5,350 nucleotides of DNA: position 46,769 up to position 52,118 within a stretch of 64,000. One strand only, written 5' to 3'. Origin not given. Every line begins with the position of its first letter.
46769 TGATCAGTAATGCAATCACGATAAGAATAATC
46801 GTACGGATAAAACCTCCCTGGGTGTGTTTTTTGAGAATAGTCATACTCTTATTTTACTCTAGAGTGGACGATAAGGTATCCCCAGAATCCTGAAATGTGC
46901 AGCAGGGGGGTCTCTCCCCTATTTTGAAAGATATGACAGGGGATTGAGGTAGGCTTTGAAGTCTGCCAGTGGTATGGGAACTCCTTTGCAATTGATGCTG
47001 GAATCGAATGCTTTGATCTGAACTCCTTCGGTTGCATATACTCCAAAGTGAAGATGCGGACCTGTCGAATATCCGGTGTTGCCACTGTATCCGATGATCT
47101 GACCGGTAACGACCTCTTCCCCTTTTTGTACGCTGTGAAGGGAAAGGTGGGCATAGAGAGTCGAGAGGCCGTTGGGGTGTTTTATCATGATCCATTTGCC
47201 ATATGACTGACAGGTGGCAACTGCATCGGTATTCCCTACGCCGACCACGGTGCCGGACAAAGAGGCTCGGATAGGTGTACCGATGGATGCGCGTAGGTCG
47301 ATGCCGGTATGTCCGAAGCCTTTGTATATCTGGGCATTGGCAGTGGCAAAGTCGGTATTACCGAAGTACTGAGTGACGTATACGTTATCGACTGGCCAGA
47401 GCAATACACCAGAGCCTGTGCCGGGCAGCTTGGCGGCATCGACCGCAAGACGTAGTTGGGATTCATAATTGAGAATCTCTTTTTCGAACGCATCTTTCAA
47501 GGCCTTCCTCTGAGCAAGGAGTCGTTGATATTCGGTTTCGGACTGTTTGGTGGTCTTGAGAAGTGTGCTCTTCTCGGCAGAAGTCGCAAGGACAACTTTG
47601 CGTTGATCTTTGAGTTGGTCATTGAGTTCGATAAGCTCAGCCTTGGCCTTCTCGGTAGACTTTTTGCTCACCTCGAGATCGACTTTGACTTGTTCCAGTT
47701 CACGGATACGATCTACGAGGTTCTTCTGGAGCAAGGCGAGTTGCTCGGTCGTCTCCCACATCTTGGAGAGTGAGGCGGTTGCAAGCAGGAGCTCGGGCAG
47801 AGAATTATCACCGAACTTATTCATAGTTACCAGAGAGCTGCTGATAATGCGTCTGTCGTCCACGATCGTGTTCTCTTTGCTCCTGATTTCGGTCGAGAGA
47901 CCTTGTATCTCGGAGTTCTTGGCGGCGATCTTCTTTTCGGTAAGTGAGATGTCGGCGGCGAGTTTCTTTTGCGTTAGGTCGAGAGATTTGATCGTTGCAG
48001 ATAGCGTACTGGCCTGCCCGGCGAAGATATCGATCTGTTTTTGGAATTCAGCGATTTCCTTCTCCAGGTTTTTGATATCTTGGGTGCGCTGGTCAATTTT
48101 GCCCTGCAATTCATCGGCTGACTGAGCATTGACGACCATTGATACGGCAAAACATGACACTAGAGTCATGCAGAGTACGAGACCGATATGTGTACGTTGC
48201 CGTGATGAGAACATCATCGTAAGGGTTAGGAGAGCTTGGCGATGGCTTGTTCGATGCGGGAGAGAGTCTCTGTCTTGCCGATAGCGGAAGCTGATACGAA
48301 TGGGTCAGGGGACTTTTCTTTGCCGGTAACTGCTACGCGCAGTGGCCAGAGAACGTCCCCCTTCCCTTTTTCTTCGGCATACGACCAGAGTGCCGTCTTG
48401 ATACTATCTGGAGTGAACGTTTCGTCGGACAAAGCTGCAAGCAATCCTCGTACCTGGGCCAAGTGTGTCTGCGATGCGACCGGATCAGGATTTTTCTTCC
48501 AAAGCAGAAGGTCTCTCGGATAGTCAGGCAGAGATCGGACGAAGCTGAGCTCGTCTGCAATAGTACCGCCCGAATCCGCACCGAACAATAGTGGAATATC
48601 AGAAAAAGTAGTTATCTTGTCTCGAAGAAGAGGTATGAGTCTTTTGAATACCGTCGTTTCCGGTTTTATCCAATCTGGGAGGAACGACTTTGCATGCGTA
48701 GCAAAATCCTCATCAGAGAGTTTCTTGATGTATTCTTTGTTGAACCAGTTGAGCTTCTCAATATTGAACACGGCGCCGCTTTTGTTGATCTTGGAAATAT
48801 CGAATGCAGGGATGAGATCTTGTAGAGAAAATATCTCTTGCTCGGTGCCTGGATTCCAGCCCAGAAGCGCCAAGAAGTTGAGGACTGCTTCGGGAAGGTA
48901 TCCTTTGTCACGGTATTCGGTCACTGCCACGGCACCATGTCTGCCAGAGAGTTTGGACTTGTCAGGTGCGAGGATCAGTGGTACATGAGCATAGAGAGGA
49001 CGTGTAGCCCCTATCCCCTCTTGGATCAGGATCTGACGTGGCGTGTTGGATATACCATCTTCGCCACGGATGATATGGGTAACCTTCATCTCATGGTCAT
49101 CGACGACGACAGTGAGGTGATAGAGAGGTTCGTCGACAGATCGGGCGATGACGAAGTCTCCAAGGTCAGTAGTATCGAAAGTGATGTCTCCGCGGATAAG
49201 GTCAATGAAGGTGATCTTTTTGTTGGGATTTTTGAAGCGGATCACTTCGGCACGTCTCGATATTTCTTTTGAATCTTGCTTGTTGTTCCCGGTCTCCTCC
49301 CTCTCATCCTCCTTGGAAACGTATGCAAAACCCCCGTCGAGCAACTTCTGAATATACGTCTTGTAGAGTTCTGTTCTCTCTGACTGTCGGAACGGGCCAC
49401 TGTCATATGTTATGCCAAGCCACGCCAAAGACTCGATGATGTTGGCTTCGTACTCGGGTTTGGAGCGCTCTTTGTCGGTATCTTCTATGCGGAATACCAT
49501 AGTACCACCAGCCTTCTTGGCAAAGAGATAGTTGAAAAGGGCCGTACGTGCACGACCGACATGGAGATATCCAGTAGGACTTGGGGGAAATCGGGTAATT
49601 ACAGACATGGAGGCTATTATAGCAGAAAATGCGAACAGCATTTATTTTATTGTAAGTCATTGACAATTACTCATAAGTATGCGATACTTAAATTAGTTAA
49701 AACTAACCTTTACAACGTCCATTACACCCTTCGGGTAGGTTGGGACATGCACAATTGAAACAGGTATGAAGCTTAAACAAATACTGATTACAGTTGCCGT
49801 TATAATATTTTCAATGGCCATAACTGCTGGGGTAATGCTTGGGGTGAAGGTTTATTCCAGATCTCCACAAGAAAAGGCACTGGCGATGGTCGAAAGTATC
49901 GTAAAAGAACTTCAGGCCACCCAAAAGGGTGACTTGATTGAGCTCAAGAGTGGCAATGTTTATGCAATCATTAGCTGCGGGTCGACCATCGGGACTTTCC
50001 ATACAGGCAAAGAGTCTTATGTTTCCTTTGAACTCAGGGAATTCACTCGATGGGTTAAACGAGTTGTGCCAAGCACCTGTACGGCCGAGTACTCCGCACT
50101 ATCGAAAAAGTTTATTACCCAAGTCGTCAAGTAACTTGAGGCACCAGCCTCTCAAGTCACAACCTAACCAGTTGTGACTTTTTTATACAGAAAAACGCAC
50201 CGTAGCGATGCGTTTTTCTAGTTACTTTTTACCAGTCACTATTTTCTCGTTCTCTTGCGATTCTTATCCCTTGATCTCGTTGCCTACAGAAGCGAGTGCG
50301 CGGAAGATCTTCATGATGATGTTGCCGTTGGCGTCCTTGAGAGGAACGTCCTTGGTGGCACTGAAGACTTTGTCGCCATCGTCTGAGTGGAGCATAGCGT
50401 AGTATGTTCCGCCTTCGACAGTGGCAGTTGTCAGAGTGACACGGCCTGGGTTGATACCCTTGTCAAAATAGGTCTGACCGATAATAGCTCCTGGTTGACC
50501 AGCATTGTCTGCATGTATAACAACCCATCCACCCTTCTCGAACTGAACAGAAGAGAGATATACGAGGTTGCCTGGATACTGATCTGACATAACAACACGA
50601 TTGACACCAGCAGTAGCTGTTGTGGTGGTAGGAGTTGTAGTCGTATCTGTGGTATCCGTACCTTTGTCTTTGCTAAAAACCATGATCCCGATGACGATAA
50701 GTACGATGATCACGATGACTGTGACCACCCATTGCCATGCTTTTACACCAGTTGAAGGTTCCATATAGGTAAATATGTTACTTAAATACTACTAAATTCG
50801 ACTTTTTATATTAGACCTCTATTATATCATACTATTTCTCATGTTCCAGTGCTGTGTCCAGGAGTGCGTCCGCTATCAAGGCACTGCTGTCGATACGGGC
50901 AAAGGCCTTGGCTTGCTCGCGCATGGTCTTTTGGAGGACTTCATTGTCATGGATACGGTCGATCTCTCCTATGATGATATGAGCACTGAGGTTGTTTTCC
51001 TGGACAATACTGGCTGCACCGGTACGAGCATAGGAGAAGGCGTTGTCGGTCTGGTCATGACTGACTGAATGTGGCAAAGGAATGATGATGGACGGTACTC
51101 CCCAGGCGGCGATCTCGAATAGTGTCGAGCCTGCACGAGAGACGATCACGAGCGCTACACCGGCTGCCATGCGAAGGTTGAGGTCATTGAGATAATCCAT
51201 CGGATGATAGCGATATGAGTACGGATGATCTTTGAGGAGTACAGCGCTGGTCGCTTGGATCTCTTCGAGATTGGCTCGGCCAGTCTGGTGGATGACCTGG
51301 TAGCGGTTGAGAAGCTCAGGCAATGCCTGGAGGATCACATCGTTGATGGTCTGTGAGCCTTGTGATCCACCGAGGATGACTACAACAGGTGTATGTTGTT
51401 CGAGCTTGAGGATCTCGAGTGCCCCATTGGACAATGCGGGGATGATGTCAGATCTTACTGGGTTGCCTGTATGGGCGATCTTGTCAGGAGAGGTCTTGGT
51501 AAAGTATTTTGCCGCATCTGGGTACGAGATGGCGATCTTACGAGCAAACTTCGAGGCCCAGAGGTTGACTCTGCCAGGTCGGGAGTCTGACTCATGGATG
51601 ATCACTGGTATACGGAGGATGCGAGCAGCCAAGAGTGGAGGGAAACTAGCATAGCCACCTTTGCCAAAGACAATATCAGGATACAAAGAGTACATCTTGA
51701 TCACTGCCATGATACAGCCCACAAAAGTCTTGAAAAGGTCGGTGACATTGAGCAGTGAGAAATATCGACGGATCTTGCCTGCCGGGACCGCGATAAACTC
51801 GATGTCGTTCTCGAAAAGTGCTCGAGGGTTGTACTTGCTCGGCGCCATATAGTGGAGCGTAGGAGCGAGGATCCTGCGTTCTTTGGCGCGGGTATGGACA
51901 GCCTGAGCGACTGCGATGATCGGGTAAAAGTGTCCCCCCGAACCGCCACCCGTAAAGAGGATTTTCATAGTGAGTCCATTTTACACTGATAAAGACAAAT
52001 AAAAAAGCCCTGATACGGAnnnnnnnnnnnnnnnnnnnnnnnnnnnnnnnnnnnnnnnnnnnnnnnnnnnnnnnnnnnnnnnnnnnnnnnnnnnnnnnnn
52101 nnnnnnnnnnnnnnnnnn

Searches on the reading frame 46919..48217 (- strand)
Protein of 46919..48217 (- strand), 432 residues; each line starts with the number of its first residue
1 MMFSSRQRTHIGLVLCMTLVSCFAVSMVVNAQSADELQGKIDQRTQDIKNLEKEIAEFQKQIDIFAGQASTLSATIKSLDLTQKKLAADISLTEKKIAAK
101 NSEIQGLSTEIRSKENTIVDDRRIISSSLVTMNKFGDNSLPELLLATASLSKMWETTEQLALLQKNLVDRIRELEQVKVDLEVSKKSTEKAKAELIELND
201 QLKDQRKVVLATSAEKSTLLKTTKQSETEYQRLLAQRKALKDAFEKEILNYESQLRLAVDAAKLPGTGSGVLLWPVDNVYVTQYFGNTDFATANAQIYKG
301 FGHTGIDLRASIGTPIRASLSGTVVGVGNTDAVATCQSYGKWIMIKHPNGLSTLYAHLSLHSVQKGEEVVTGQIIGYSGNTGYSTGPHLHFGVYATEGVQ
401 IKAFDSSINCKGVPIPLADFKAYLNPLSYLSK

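Call 63: search_protein_families(library=pfam, proteins=[window:46919-48217:-], max_evalue=0.001)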
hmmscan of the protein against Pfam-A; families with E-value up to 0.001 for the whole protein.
window:46919-48217:- (432 aa): 2 families
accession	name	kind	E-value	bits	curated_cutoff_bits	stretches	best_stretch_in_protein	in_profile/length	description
PF01551.29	Peptidase_M23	-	2.8e-29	101.6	28.7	1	303-396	3-90/96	Peptidase family M23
PF14932.11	HAUS-augmin3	-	0.00016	21.7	29.4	1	22-158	56-185/260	HAUS augmin-like complex subunit 3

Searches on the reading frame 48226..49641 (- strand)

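Call 63: search_protein_families(library=pfam, proteins=[window:48226-49641:-], max_evalue=0.001)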
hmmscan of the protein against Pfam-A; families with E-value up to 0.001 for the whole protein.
window:48226-49641:- (471 aa): 2 families
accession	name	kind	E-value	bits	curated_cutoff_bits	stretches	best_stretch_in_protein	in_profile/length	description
PF00749.27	tRNA-synt_1c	-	3.2e-87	292.8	23.4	1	14-299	2-314/314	tRNA synthetases class I (E and Q), catalytic domain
PF19269.4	Anticodon_2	-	2.7e-20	73.6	23.6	1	313-467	2-141/141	Anticodon binding domain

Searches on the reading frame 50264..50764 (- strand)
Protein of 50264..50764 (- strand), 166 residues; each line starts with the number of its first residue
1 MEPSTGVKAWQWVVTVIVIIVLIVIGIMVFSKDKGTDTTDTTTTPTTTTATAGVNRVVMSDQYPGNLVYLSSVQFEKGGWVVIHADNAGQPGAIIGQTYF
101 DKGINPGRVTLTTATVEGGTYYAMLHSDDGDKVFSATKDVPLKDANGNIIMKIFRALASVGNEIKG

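Call 64: search_protein_families(library=pfam, proteins=[window:50264-50764:-], max_evalue=0.001)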
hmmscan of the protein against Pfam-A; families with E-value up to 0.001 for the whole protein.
window:50264-50764:- (166 aa): 1 family
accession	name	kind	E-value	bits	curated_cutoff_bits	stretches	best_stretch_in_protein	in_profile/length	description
PF23951.1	DUF7282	-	2.2e-14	54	27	1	57-152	3-107/112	Domain of unknown function (DUF7282)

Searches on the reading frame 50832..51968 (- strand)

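Call 64: search_protein_families(library=pfam, proteins=[window:50832-51968:-], max_evalue=0.001)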
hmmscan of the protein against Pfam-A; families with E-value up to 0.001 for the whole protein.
window:50832-51968:- (378 aa): 2 families
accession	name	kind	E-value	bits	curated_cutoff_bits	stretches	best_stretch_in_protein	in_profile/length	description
PF04101.22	Glyco_tran_28_C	-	3.9e-28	99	22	1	195-358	1-161/166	Glycosyltransferase family 28 C-terminal domain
PF03033.26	Glyco_transf_28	-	1.2e-26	93.9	26.2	1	3-147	1-139/139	Glycosyltransferase family 28 N-terminal domain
